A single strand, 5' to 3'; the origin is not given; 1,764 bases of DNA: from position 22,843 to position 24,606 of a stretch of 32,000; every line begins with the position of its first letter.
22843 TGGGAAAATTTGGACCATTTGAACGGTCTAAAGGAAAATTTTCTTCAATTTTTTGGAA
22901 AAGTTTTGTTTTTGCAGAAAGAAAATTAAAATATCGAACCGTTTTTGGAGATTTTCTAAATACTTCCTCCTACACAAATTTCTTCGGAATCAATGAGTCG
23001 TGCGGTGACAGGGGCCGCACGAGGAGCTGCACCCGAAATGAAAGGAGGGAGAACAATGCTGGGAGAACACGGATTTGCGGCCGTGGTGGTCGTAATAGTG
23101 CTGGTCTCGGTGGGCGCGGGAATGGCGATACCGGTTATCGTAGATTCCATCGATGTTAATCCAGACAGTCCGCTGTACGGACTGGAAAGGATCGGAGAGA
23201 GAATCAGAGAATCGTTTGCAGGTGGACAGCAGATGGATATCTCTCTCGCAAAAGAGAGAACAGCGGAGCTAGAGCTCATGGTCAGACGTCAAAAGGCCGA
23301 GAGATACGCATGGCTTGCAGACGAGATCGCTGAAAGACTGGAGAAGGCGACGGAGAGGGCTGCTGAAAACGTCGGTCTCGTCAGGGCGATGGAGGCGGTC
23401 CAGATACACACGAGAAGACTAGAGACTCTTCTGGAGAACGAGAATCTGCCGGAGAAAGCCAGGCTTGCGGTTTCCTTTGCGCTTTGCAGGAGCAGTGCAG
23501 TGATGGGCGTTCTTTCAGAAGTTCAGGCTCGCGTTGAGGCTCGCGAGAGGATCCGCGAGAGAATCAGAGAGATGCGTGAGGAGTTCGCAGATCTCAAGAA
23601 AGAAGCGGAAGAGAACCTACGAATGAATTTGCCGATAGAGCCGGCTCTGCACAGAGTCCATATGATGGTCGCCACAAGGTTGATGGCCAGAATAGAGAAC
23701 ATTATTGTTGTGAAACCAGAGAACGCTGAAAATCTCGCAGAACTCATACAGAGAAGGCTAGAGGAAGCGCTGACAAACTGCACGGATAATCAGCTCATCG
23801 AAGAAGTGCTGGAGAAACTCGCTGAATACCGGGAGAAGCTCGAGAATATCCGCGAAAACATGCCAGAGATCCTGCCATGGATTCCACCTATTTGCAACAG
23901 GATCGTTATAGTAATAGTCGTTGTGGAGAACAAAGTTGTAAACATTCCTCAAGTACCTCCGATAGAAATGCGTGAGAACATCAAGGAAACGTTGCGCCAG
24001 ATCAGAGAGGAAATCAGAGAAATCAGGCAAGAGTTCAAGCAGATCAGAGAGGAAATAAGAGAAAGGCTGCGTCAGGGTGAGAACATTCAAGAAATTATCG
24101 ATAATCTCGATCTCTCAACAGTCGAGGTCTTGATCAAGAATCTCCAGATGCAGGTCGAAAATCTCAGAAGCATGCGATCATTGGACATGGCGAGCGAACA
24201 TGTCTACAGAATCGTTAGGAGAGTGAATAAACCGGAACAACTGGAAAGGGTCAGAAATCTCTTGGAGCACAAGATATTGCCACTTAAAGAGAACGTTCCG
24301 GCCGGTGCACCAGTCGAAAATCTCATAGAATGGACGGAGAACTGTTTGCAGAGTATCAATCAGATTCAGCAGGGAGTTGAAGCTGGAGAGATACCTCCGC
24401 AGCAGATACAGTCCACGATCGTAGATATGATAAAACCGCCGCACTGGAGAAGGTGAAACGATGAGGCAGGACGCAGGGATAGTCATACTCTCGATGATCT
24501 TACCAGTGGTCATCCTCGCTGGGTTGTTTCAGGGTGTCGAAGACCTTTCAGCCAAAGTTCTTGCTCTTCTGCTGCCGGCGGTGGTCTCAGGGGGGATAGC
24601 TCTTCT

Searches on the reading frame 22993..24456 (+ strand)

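Call 10: search_protein_families(library=pfam, proteins=[window:22993-24456:+], max_evalue=0.001)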
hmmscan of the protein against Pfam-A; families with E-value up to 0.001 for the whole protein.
window:22993-24456:+ (487 aa): 2 families
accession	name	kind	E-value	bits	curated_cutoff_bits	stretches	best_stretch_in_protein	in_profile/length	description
PF18915.5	DUF5667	-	1.6e-08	35.3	27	1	55-148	2-94/99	Domain of unknown function (DUF5667)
PF18293.6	Caprin-1_dimer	-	0.00031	21.7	27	0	340-414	17-93/116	Caprin-1 dimerization domain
